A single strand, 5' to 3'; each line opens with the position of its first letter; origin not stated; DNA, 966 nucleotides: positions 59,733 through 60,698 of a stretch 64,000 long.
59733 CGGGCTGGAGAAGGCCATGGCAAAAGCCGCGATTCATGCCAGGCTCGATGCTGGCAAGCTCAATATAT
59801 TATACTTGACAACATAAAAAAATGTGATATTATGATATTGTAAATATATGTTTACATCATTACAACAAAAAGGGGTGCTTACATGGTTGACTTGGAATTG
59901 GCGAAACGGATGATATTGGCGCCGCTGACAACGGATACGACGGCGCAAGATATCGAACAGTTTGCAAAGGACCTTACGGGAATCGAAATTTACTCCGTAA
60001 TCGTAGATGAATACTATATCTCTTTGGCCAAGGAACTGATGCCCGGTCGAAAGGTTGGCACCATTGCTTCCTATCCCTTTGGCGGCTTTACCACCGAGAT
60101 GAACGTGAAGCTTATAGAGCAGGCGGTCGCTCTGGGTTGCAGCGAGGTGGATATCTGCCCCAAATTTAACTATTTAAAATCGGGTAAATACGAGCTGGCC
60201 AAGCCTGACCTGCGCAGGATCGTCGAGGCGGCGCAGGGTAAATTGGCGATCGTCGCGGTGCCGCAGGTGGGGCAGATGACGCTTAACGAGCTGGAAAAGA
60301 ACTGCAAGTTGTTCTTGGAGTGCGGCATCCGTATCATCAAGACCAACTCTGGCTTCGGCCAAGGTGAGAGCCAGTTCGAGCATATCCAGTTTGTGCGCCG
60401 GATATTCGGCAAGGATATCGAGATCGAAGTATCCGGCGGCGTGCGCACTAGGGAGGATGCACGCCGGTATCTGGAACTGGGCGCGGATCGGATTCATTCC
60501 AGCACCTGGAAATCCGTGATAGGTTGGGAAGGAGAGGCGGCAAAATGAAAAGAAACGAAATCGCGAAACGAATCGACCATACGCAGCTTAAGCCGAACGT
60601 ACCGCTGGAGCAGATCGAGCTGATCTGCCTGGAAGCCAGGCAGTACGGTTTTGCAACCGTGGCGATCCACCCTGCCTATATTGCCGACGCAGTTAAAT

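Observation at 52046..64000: Compositionally distinct carbohydrate island combining an ascorbate-family PTS, an SDR, two DeoC-type aldolases, an FGGY kinase and an ABC binding protein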

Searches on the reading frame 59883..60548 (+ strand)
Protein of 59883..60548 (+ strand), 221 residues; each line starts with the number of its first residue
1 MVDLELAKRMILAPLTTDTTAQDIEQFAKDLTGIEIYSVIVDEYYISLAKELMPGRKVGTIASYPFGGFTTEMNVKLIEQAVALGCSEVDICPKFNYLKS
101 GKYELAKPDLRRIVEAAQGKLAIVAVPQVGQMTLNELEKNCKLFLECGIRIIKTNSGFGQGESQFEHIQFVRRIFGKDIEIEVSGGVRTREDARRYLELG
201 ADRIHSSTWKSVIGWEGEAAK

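Call 5: search_protein_families(library=pfam, proteins=[window:59883-60548:+])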
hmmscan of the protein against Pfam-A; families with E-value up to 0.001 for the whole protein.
window:59883-60548:+ (221 aa): 2 families
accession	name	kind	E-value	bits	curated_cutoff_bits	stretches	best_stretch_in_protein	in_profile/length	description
PF00977.27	His_biosynth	-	3.5e-06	27.1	23.6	1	165-209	59-104/228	Histidine biosynthesis protein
PF01791.15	DeoC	-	8.8e-05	22.7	23.8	1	20-197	16-208/229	DeoC/LacD family aldolase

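Call 6: search_protein_families(library=ncbifam, proteins=[window:59883-60548:+])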
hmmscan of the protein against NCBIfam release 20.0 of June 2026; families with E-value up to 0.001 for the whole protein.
window:59883-60548:+ (221 aa): 4 families
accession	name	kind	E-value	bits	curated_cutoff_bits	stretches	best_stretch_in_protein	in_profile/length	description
TIGR00126.1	deoC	equivalog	5.4e-34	117.5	117.3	1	6-208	2-205/211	deoxyribose-phosphate aldolase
NF010112.0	PRK13585.1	equivalog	1.6e-05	24.6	243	1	133-208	29-105/241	1-(5-phosphoribosyl)-5-[(5-phosphoribosylamino)methylideneamino]imidazole-4-carboxamide isomerase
TIGR00007.1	TIGR00007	equivalog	0.00015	21.4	228.95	1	158-207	54-101/231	1-(5-phosphoribosyl)-5-[(5-phosphoribosylamino)methylideneamino]imidazole-4-carboxamide isomerase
TIGR01768.1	GGGP-family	subfamily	0.00021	20.9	113.25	1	148-204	149-205/224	geranylgeranylglyceryl phosphate synthase family protein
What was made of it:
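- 59883..60548 (+): ald1: a DeoC-like DERA-fold paralogue ('C-type'). It keeps the Schiff-base Lys153 and has Glu in place of the second catalytic Lys. It overlaps ald2 by 4 nt. TIGR00126 scores 117.5 against a cut-off of 117.3; Pfam DeoC scores below threshold (calls 5, 6).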

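Call 10: find_encoding_contigs(protein=window:59883-60548:+, flank=10000, max_places=10)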
Protein window:59883-60548:+ (221 aa): no gene with exactly this product is on record in the collection.

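Call 11: find_homologous_proteins(query=window:59883-60548:+)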
Query window:59883-60548:+ (221 aa): 26 proteins with E <= 0.001 among 540 candidates.
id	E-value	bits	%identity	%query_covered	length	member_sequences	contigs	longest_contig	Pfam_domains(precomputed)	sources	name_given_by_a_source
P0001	3.7e-141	486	100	100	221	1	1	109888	PF00977.28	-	-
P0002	4.2e-100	351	71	100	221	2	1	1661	PF01791.16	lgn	-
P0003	1.2e-94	334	71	97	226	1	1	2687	-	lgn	-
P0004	1.3e-93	330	66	99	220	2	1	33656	-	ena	-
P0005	9.1e-93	327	65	99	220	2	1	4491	-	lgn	-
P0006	1.1e-92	327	66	98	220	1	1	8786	-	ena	-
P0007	1.6e-92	327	65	98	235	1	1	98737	PF01791.16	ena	-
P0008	7.1e-91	321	63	100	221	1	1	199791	PF01791.16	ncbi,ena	-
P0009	1.0e-89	318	64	100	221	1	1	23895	PF00977.28,PF01791.16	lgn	-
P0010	2.9e-88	313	63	100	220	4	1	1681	-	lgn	-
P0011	1.5e-86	307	63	99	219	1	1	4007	-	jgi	jgi:deoxyribose-phosphate aldolase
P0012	2.3e-86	307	62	99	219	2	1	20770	-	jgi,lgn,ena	-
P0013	1.2e-69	252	52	98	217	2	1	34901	PF00977.28,PF01791.16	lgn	-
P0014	8.7e-68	246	54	98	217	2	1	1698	PF01791.16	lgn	-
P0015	1.5e-66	242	54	97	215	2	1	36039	-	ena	-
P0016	8.5e-66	239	52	98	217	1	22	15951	PF00977.28,PF01791.16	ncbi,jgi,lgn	-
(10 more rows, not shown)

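Call 12: find_encoding_contigs(protein=P0008, flank=10000, max_places=3)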
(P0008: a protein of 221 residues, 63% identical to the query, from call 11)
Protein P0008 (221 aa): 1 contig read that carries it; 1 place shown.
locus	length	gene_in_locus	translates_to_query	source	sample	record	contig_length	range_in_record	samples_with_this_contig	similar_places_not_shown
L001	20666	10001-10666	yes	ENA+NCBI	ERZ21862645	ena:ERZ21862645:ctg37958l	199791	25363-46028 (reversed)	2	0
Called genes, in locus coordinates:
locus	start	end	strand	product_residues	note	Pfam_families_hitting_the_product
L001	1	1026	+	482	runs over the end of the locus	PF01979:Amidohydro_1, PF07969:Amidohydro_3 (faint)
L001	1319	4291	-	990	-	PF02743:dCache_1, PF01590:GAF, PF13185:GAF_2 (weak), PF01966:HD (faint), PF13487:HD_5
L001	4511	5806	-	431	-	PF01546:Peptidase_M20, PF07687:M20_dimer (weak)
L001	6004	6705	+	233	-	PF01048:PNP_UDP_1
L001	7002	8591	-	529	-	PF00149:Metallophos, PF02872:5_nucleotid_C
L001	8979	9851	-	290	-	PF01937:ARMT1-like_dom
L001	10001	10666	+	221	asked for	PF01791:DeoC (weak)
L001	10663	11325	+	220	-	PF01791:DeoC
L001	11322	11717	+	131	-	PF00903:Glyoxalase, PF13468:Glyoxalase_3 (faint), PF13669:Glyoxalase_4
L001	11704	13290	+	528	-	PF00370:FGGY_N, PF02782:FGGY_C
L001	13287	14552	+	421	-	PF13407:Peripla_BP_4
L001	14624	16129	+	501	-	PF00005:ABC_tran, PF13304:AAA_21 (faint), PF00005:ABC_tran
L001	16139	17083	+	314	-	PF02653:BPD_transp_2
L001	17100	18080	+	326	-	PF02653:BPD_transp_2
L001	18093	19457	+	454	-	PF07992:Pyr_redox_2, PF13450:NAD_binding_8 (faint), PF13738:Pyr_redox_3, PF00070:Pyr_redox, PF02852:Pyr_redox_dim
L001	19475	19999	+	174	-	PF09719:C_GCAxxG_C_C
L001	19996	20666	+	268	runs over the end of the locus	PF00106:adh_short, PF13561:adh_short_C2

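Call 13: find_encoding_contigs(protein=P0007, flank=10000, max_places=3)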
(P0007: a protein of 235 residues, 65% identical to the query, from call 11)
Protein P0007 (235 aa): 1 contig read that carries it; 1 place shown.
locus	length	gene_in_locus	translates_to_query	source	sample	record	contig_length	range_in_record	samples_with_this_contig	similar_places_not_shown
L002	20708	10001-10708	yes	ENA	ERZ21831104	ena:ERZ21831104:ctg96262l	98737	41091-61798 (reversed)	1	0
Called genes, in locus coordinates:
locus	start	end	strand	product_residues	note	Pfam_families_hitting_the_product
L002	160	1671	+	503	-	PF16369:GH43_C (faint), PF13648:Lipocalin_4 (faint)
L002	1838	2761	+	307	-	PF13240:Zn_Ribbon_1 (weak), PF13248:Zn_ribbon_3 (weak)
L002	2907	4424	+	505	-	-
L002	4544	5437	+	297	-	-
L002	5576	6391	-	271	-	PF13276:HTH_21, PF00665:rve, PF13683:rve_3, PF13333:rve_2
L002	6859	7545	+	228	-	PF01791:DeoC, PF04131:NanE (weak)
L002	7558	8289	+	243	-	-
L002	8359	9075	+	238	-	PF00392:GntR, PF07702:UTRA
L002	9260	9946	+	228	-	PF01791:DeoC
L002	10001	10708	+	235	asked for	PF01791:DeoC (weak)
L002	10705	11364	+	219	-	PF01791:DeoC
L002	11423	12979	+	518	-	PF00370:FGGY_N, PF02782:FGGY_C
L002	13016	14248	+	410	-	PF13407:Peripla_BP_4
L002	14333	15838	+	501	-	PF03193:RsgA_GTPase (faint), PF00005:ABC_tran, PF02463:SMC_N, PF13304:AAA_21 (faint), PF00005:ABC_tran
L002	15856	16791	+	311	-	PF02653:BPD_transp_2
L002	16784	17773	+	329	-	PF02653:BPD_transp_2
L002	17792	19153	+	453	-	PF00890:FAD_binding_2 (faint), PF01134:GIDA (faint), PF01494:FAD_binding_3 (faint), PF03486:HI0933_like (faint), PF07992:Pyr_redox_2, PF13738:Pyr_redox_3 (faint), PF00070:Pyr_redox, PF02852:Pyr_redox_dim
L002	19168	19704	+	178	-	PF09719:C_GCAxxG_C_C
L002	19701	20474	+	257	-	PF00106:adh_short, PF01370:Epimerase (weak), PF13561:adh_short_C2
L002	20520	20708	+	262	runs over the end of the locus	PF23441:SDR, PF00106:adh_short, PF02719:Polysacc_synt_2 (weak), PF08659:KR, PF13561:adh_short_C2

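Call 14: find_encoding_contigs(protein=P0016, flank=10000, max_places=4)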
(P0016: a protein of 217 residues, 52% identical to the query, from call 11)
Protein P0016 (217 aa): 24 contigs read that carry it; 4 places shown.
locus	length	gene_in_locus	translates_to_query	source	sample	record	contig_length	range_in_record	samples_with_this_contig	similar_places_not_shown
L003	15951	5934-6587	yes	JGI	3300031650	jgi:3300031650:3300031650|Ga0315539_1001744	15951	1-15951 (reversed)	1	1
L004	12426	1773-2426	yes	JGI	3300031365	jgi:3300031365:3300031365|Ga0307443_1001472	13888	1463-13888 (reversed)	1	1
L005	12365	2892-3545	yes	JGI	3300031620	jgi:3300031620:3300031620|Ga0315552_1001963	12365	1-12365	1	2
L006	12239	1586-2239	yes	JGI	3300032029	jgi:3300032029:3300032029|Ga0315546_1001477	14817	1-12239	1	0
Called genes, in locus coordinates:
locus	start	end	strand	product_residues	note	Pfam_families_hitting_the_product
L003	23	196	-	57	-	-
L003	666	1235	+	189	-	PF04140:ICMT (weak), PF04191:PEMT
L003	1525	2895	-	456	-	PF01554:MatE, PF01943:Polysacc_synt (faint), PF01554:MatE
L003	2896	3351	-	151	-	PF22381:Staph_reg_Sar_Rot, PF01047:MarR, PF12802:MarR_2 (weak), PF13463:HTH_27, PF13601:HTH_34 (weak)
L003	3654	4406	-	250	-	PF07090:GATase1_like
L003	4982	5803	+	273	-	PF00392:GntR, PF13545:HTH_Crp_2 (weak), PF01047:MarR (weak), PF01978:TrmB (weak), PF08279:HTH_11 (weak), PF13412:HTH_24 (weak), PF13730:HTH_36, PF07702:UTRA, +2 more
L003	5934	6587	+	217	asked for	PF01791:DeoC (faint), PF00977:His_biosynth (faint)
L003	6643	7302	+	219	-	PF01791:DeoC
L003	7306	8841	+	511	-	PF00370:FGGY_N, PF02782:FGGY_C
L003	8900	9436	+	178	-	PF09719:C_GCAxxG_C_C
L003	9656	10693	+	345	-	PF13407:Peripla_BP_4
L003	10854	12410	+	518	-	PF00005:ABC_tran, PF13304:AAA_21 (faint), PF00005:ABC_tran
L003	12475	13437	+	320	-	PF02653:BPD_transp_2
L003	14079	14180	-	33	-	-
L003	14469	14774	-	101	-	PF00076:RRM_1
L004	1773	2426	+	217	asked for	PF01791:DeoC (faint), PF00977:His_biosynth (faint)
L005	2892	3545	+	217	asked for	PF01791:DeoC (faint), PF00977:His_biosynth (faint)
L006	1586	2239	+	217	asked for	PF01791:DeoC (faint), PF00977:His_biosynth (faint)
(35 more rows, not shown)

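Call 18: find_related_loci(query=A2, collection=genome_contigs, flank=10000)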
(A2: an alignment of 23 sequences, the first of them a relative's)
Query A2 (221 aa) in genome_contigs; peptide patterns used: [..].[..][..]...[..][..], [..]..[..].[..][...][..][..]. (x = any residue, [..] = any of these).
43 stretches matched a pattern; 11 encode a relative of the query (tblastn E <= 1e-3); 11 distinct loci.
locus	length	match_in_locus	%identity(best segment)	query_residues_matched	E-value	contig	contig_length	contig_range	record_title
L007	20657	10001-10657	67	1-219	2e-101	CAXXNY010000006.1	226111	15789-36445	MAG: Christensenellaceae bacterium isolate 1e42aa1e-5f6f-4e0c-9bc2-84913c8ae0c7 genome assembly, contig: contig_6, whole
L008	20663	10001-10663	63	1-221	5e-99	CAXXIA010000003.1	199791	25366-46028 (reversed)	MAG: Spirochaetia bacterium isolate 5e1c48e2-793b-4cbc-8b2e-61815c4865b9 genome assembly, contig: contig_3, whole genome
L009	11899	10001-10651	50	1-217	4e-74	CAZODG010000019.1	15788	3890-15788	MAG TPA_asm: uncultured Actinomycetota bacterium isolate SRP178699_co1_615 genome assembly, contig: NODE_4742_length_157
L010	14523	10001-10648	51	1-216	9e-73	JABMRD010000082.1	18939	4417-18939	MAG: Actinomycetota bacterium isolate bin.63 k141_2710360, whole genome shotgun sequence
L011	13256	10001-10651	50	1-217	3e-72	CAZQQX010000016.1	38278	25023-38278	MAG TPA_asm: uncultured Actinomycetota bacterium isolate binchicken_co116_19 genome assembly, contig: NODE_868_length_38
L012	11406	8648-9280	37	5-213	3e-41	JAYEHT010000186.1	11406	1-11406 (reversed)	MAG: Candidatus Aerophobetes bacterium isolate MAG210 MAG210_186, whole genome shotgun sequence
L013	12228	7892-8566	32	1-220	2e-36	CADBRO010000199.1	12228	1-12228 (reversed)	MAG: uncultured Lachnospiraceae bacterium isolate RUG14236 genome assembly, contig: RUG14236_asm_199, whole genome shotg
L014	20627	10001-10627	36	6-214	2e-35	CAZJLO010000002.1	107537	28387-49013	MAG TPA_asm: uncultured Thermotogae bacterium isolate binchicken_co42_503 genome assembly, contig: NODE_62_length_107537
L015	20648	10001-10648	34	5-220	5e-34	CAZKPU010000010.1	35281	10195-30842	MAG TPA_asm: uncultured Thermotogae bacterium isolate binchicken_co42_504 genome assembly, contig: NODE_1082_length_3528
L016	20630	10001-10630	35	5-214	2e-35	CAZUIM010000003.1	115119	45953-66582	MAG TPA_asm: uncultured Thermotogae bacterium isolate SRP332253_co2_3 genome assembly, contig: NODE_100_length_115119_co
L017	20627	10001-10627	30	1-216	1e-25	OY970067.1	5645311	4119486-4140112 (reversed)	MAG: uncultured candidate division NC10 bacterium isolate MFD01231.bin.c.1 genome assembly, chromosome: 1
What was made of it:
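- Unit 2 exists alone in many phyla (calls 12-14, 18).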

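Call 22: search_solved_structures(query=A2, max_evalue=0.001)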
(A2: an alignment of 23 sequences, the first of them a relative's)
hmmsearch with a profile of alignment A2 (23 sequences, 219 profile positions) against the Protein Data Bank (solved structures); distinct sequences matched with E-value up to 0.001: 32.
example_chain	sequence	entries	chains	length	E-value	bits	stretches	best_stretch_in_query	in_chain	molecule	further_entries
6d33_A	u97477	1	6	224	5.1e-39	137.4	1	11-213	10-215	Deoxyribose-phosphate aldolase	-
6msw_A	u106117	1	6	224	1.8e-38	135.6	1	11-213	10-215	Deoxyribose-phosphate aldolase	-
1mzh_A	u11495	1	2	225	1.9e-37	132.3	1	6-208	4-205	Deoxyribose-phosphate aldolase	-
5dbu_A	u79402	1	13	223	1.8e-35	125.8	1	8-210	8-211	Deoxyribose-phosphate aldolase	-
8qps_A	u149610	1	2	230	1.9e-35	125.7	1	6-211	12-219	Deoxyribose-phosphate aldolase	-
3ngj_A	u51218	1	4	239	7.1e-34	120.6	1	5-208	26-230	Deoxyribose-phosphate aldolase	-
5dbt_A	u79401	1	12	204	1.1e-33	120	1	8-203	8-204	Deoxyribose-phosphate aldolase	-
4xbs_A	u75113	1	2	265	8.8e-33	117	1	4-209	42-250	Deoxyribose-phosphate aldolase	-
4xbk_A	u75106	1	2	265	2.5e-32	115.5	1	4-209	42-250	Deoxyribose-phosphate aldolase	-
5h91_A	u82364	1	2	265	3.3e-32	115.2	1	4-209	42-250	Deoxyribose-phosphate aldolase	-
3r12_A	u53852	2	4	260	8.2e-30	107.3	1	13-213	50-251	Deoxyribose-phosphate aldolase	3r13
3oa3_A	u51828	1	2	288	1.7e-21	80.1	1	15-213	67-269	aldolase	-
3ng3_A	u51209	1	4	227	9.3e-20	74.5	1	15-212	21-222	Deoxyribose-phosphate aldolase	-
3ndo_A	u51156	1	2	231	1.3e-19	74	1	14-212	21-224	Deoxyribose-phosphate aldolase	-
1j2w_A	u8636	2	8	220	1.3e-16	64.2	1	13-208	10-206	Aldolase protein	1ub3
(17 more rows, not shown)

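Call 39: search_protein_families(library=pfam, proteins=[L013:249-827:+, L013:880-2412:+, L013:2437-3399:+, L013:3396-4895:+, L013:4947-5954:+, L013:6099-6491:+, L013:8626-9288:+, L013:9230-10522:-, L013:11163-11831:+, L013:7190-7873:+], max_evalue=0.0001)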
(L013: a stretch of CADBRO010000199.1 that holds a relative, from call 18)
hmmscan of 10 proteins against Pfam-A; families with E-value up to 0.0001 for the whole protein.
L013:249-827:+ (192 aa): 3 families
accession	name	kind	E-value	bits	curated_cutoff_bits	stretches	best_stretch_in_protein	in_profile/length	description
PF06560.17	GPI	-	2.5e-27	95.8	20.7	1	29-180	2-169/182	Glucose-6-phosphate isomerase (GPI)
PF00190.28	Cupin_1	-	5.8e-10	39.4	22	1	94-163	49-120/151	Cupin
PF07883.17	Cupin_2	-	4.3e-09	36.4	27.2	1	99-156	18-70/70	Cupin domain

L013:880-2412:+ (510 aa): 2 families
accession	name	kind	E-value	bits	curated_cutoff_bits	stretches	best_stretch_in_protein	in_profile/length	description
PF00370.27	FGGY_N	-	1.4e-54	185.7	28.8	1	9-254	2-244/245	FGGY family of carbohydrate kinases, N-terminal domain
PF02782.22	FGGY_C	-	7.1e-18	65.5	27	1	265-453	3-196/198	FGGY family of carbohydrate kinases, C-terminal domain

L013:2437-3399:+ (320 aa): 1 family
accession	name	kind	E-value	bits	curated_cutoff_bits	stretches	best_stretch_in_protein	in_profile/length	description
PF02653.21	BPD_transp_2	-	3.3e-43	148.2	26.8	1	45-307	1-268/269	Branched-chain amino acid transport system / permease component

L013:3396-4895:+ (499 aa): 5 families
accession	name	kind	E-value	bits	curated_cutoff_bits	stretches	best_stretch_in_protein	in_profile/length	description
PF00005.33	ABC_tran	-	5.4e-55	186.2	25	2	23-173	1-137/137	ABC transporter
PF13304.12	AAA_21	-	4.3e-13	50.4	27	0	399-457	203-295/304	AAA domain, putative AbiEii toxin, Type IV TA system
PF09818.15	ABC_ATPase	-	1.7e-07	31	23.2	0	441-484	211-255/283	P-loop domain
PF13476.12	AAA_23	-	5.9e-05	24.2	27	0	24-54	11-40/201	AAA domain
PF02463.25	SMC_N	-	9.4e-05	22.4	40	0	26-215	18-209/220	RecF/RecN/SMC N terminal domain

L013:4947-5954:+ (335 aa): 2 families
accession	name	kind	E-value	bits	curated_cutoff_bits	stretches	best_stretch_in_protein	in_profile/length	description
PF13407.12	Peripla_BP_4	-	2.5e-37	129.3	35.1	1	58-304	7-253/258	Periplasmic binding protein domain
PF00532.27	Peripla_BP_1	-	9.5e-05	22.4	22.2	0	61-263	13-213/281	Periplasmic binding proteins and sugar binding domain of LacI family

L013:6099-6491:+ (130 aa): 2 families
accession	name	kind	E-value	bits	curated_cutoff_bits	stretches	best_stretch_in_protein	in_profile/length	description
PF00903.31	Glyoxalase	-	4.9e-20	72.6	20.6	1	5-125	1-121/121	Glyoxalase/Bleomycin resistance protein/Dioxygenase superfamily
PF13669.12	Glyoxalase_4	-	2.4e-09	37.9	27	1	7-101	1-96/109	Glyoxalase/Bleomycin resistance protein/Dioxygenase superfamily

L013:8626-9288:+ (220 aa): 4 families
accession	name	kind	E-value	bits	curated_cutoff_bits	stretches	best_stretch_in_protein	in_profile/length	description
PF13419.12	HAD_2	-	8.3e-29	101.4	23.8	1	6-181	1-176/178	Haloacid dehalogenase-like hydrolase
PF00702.32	Hydrolase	-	2.2e-13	51.5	26.4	1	3-177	1-191/191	haloacid dehalogenase-like hydrolase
PF12710.13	HAD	-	1.3e-09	39.2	27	1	6-173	1-188/189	haloacid dehalogenase-like hydrolase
PF13242.12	Hydrolase_like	-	3.3e-07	30.5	22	1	147-212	11-75/75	HAD-hyrolase-like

L013:9230-10522:- (430 aa): 0 families

L013:11163-11831:+ (222 aa): 1 family
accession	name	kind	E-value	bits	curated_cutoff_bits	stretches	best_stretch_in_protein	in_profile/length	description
PF12850.12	Metallophos_2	-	1.4e-27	97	27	1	3-136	2-150/154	Calcineurin-like phosphoesterase superfamily domain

L013:7190-7873:+ (227 aa): 1 family
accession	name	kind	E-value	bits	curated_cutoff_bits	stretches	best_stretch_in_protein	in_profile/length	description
PF01791.15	DeoC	-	1.8e-07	31.5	23.8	1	21-161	20-170/229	DeoC/LacD family aldolase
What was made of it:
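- VOC/glyoxalase genes occur in L001 and L013 (calls 12, 39).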
